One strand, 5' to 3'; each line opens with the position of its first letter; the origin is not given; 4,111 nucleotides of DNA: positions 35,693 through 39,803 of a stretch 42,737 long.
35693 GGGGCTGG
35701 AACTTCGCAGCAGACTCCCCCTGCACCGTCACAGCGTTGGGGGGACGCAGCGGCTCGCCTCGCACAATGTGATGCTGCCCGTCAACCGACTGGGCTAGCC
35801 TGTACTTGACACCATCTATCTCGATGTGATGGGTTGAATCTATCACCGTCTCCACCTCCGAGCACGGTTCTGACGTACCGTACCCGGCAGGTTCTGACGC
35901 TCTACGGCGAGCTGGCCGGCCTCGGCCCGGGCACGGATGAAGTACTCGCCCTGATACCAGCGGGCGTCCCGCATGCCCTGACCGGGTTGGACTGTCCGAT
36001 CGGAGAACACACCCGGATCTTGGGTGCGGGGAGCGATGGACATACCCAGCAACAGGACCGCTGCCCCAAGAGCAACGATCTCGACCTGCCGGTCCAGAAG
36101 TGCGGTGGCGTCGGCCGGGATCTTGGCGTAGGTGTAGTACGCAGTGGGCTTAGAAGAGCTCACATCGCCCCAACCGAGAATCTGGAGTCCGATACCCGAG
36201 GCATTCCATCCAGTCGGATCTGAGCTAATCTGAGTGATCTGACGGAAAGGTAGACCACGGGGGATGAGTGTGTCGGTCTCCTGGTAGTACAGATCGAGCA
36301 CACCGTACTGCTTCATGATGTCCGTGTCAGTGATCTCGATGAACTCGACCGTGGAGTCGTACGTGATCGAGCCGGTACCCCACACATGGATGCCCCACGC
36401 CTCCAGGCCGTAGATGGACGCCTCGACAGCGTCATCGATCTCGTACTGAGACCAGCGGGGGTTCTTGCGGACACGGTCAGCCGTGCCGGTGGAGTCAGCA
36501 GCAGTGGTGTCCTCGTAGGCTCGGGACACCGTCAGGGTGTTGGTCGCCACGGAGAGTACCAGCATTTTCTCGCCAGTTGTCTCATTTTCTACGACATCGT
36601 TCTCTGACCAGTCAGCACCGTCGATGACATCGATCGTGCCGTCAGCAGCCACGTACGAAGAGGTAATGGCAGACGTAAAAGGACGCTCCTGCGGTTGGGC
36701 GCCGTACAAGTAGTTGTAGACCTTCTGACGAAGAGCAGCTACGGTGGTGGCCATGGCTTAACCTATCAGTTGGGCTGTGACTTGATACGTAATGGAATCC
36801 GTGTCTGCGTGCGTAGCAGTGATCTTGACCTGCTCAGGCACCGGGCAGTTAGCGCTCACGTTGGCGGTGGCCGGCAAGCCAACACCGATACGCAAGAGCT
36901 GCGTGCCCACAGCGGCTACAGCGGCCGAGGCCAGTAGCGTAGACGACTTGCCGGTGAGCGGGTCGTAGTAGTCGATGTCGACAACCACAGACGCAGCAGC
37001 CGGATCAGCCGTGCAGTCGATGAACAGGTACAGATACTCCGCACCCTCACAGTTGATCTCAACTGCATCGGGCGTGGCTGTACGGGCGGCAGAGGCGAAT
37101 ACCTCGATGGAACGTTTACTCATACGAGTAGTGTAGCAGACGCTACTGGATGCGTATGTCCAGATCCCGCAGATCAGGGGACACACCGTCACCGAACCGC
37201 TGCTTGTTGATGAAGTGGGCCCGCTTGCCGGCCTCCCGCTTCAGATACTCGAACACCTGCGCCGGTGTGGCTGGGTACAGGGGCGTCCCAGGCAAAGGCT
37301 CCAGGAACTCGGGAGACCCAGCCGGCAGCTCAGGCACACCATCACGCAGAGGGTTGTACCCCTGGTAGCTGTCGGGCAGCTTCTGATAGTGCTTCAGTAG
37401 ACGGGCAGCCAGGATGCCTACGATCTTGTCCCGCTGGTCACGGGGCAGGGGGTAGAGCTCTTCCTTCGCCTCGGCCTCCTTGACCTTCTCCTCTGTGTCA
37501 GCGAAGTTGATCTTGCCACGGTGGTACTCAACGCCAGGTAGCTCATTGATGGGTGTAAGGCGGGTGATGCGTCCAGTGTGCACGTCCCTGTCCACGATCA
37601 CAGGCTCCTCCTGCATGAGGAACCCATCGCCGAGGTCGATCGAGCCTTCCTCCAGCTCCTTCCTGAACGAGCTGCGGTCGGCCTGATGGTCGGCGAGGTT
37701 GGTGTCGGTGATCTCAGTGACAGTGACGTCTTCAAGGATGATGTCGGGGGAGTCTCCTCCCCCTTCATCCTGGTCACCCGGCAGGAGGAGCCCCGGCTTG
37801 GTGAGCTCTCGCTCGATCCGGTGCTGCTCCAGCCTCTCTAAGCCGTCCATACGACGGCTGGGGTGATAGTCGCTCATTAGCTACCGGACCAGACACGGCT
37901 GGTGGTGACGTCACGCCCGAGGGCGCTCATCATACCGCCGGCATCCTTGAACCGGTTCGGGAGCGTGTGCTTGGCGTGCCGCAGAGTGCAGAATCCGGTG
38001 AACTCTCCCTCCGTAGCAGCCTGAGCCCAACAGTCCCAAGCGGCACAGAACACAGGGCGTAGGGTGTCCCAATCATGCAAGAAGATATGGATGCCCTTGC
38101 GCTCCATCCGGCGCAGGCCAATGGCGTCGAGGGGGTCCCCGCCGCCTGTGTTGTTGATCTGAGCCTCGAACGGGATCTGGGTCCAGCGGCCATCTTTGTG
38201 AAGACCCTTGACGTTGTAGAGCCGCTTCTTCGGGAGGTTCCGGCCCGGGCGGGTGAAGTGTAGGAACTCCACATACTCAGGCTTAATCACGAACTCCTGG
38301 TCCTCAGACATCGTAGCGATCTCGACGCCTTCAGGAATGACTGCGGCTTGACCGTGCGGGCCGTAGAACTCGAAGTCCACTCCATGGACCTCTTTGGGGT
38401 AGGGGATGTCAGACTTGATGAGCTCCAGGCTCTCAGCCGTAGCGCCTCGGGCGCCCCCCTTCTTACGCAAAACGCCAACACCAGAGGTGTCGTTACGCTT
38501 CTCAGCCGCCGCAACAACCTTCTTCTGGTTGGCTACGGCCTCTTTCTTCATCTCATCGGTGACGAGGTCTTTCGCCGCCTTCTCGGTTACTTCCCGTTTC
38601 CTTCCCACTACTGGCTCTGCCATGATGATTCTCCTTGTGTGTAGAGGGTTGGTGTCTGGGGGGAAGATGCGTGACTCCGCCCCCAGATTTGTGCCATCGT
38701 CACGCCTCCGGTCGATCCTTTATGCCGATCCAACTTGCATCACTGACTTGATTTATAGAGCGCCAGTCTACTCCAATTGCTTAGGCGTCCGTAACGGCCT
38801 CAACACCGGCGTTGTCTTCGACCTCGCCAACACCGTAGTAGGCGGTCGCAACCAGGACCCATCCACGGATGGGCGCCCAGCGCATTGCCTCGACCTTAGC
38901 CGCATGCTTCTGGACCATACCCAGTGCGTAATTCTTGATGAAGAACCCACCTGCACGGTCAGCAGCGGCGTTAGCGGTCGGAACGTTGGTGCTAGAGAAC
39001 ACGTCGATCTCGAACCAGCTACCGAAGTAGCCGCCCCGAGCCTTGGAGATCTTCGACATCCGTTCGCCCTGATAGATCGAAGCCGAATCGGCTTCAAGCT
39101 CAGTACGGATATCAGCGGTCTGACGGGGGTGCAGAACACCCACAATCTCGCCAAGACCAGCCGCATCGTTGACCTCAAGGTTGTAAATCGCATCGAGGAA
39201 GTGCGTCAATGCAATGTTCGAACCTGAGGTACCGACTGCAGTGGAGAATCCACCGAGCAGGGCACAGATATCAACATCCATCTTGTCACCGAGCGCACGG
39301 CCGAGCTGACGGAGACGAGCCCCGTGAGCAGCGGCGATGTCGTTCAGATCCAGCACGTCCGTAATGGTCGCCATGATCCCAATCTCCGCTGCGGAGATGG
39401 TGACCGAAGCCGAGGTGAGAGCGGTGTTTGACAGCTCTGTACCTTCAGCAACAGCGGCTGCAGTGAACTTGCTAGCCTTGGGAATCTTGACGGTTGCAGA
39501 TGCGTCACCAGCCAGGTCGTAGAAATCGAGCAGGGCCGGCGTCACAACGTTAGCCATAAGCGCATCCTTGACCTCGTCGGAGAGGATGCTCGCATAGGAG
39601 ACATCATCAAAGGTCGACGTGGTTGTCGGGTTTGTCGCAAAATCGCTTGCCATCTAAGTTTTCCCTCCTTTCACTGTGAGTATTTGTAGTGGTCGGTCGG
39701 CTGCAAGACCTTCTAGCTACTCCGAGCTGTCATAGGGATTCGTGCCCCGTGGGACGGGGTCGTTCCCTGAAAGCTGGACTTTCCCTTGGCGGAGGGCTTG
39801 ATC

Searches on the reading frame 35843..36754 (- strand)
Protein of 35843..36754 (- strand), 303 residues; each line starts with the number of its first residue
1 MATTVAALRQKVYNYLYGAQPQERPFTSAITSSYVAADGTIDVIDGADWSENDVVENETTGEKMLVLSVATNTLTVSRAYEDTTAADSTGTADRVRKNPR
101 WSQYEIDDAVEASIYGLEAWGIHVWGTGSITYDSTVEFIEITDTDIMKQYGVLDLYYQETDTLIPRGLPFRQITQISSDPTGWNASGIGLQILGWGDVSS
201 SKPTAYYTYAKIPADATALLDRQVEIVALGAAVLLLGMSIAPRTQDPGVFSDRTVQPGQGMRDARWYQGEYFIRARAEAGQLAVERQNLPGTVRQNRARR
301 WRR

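Call 45: search_protein_families(library=phrogs, proteins=[window:35843-36754:-], max_evalue=0.001)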
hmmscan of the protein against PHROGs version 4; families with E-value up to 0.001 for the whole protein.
window:35843-36754:- (303 aa): 2 families
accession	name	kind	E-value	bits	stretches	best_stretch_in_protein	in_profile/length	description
phrog_7578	-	unknown function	1.8e-05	24.9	1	51-239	50-242/300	-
phrog_8469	-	tail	0.00025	21.5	1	37-96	30-88/303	tail fiber protein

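Call 46: search_protein_families(library=pfam, proteins=[window:35843-36754:-], max_evalue=0.01)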
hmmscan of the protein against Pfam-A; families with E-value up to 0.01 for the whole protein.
window:35843-36754:- (303 aa): 0 families

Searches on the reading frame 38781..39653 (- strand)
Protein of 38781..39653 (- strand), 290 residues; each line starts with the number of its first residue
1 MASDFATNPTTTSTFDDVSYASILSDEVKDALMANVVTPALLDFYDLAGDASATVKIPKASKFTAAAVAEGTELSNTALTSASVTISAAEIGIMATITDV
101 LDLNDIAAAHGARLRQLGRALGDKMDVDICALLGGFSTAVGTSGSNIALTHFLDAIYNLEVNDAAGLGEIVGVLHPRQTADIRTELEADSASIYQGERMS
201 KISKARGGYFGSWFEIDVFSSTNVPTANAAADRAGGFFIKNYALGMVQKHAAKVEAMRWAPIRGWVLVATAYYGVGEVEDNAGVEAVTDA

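Call 46: search_protein_families(library=pfam, proteins=[window:38781-39653:-], max_evalue=0.01)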
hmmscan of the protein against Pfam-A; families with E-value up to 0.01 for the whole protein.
window:38781-39653:- (290 aa): 1 family
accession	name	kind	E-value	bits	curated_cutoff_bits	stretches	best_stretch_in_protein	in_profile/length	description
PF25209.1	Phage_capsid_4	-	4.3e-11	44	27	1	18-278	9-252/262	Phage capsid protein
